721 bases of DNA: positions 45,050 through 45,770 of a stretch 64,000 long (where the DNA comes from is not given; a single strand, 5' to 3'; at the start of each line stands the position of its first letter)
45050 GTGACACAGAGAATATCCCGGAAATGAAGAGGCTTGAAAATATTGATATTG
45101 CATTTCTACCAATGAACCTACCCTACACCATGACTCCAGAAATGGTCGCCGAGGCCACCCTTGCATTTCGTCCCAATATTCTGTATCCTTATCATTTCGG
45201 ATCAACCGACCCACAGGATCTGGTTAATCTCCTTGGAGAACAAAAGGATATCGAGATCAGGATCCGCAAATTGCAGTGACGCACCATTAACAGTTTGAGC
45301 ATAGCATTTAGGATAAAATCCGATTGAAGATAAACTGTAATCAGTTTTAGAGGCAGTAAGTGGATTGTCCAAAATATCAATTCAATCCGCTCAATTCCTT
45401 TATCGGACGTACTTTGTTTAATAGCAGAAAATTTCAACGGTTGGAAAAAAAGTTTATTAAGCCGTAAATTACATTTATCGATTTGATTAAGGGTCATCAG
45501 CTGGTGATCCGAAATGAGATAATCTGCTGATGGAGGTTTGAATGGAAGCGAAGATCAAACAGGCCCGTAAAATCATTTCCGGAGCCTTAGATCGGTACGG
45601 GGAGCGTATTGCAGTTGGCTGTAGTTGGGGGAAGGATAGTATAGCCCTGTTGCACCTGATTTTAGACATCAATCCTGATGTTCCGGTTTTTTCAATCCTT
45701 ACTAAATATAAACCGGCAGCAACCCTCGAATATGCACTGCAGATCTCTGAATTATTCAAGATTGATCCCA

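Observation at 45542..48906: Compact sulfite -> cysteate -> acyl-cysteate (sulfonolipid/capnine-type) operon candidate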

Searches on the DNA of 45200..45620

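Call 84: search_rna_families(source=window, start=45200, end=45620, threshold=evalue, max_evalue=1)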
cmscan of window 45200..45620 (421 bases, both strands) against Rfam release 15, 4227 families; matches with E-value up to 1: 0.
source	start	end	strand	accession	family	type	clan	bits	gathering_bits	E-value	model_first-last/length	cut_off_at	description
